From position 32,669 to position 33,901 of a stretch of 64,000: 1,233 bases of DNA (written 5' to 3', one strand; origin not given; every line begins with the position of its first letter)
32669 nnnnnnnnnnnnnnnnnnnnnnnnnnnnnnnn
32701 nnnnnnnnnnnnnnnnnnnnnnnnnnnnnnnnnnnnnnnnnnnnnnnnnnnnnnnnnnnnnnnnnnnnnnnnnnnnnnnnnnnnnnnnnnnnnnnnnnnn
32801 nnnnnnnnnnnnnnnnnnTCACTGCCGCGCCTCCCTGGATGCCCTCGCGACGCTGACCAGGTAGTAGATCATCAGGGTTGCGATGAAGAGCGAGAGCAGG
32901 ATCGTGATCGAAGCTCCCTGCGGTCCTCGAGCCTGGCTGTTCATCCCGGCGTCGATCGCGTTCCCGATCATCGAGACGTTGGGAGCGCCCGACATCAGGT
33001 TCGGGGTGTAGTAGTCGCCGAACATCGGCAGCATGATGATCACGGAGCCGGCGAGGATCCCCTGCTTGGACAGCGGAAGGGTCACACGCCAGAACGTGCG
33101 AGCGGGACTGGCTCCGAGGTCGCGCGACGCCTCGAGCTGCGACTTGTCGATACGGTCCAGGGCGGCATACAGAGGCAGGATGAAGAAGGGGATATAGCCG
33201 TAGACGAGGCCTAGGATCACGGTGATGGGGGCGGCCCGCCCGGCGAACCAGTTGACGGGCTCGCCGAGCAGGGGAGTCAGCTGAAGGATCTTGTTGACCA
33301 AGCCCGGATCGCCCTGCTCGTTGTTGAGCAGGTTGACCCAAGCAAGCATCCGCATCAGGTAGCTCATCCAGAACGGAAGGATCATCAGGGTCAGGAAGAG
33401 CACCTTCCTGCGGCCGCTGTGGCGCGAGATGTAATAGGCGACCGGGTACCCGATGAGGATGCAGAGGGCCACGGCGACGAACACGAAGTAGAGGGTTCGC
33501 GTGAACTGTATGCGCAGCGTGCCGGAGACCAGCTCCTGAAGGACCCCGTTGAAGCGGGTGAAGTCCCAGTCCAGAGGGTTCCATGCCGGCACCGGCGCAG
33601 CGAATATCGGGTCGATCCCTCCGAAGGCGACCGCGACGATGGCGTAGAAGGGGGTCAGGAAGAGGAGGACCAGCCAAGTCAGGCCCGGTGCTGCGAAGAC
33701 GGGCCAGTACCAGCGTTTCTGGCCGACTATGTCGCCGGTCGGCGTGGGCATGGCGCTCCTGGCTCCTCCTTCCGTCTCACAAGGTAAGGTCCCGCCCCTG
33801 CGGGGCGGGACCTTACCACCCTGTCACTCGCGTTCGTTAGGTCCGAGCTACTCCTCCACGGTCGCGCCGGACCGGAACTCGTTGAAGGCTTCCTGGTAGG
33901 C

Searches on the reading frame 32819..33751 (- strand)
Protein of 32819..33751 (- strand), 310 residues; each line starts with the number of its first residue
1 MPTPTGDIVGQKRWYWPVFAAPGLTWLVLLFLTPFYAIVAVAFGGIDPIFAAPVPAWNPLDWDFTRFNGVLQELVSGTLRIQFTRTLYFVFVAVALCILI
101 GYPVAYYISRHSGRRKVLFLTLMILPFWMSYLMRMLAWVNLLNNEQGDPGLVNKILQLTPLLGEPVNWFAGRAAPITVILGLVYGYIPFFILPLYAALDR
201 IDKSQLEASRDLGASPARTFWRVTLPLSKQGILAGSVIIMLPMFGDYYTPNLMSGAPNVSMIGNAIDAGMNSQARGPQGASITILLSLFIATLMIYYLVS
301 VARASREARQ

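Call 7: search_protein_families(library=pfam, proteins=[window:32819-33751:-])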
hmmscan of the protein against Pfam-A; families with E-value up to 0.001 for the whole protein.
window:32819-33751:- (310 aa): 1 family
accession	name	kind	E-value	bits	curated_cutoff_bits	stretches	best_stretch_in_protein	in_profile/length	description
PF00528.27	BPD_transp_1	-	4.5e-16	59.5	26.4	1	99-298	3-176/184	Binding-protein-dependent transport system inner membrane component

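Call 30: search_protein_families(library=ncbifam, proteins=[window:32819-33751:-], max_evalue=0.00001)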
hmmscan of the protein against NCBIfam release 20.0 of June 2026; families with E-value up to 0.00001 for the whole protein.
window:32819-33751:- (310 aa): 20 families
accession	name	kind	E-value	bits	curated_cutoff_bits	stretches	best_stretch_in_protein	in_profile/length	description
NF007963.0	PRK10683.1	equivalog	5.8e-46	157.3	489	1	24-297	37-306/317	putrescine ABC transporter permease PotH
NF007044.0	PRK09497.1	equivalog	8.3e-46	156.7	348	1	24-298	16-273/285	spermidine/putrescine ABC transporter permease PotB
NF043074.1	MMSYN1_0196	equivalog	2.2e-29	102.6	350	2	174-297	137-259/277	spermidine/putrescine ABC transporter permease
TIGR03262.1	PhnU2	equivalog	3.6e-17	62.2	593.25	1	56-298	29-252/546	putative 2-aminoethylphosphonate ABC transporter permease subunit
TIGR01581.1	Mo_ABC_porter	hypoth_equivalog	1.4e-15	57.5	210.3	1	70-247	10-175/225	ABC transporter permease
TIGR02141.1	modB_ABC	equivalog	9.6e-14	51.5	182.6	1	177-272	82-179/208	molybdate ABC transporter permease subunit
NF040931.1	ABC_arch_GlcT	equivalog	1.3e-13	51.3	360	1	70-264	42-233/278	glucose ABC transporter permease GlcT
NF011624.0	PRK15050.1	equivalog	1.5e-13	50.5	247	1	65-303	60-288/297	2-aminoethylphosphonate ABC transporter permease subunit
TIGR00969.1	3a0106s02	subfamily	7.1e-13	48.6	240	1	70-255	50-223/272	sulfate ABC transporter permease subunit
TIGR02140.1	permease_CysW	equivalog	1.6e-12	47.5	329.1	1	83-256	49-210/261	sulfate ABC transporter permease subunit CysW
NF040839.1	tungstate_WtpB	equivalog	1.2e-10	41.5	340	1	81-238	44-188/251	tungstate ABC transporter permease WtpB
NF040932.1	ABC_arch_GlcU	equivalog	2.1e-10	40.7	340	1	177-265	135-223/272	glucose ABC transporter permease GlcU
TIGR03226.1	PhnU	equivalog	8.1e-10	38.6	283.45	1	82-268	92-271/311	2-aminoethylphosphonate ABC transporter permease subunit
NF006939.0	PRK09421.1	equivalog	1.5e-09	37.6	262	1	90-293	19-209/230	molybdate ABC transporter permease subunit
NF043073.1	MMSYN1_0195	equivalog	2.2e-09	36.1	1250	1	177-247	129-199/1021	spermidine/putrescine ABC transporter permease/substrate-binding protein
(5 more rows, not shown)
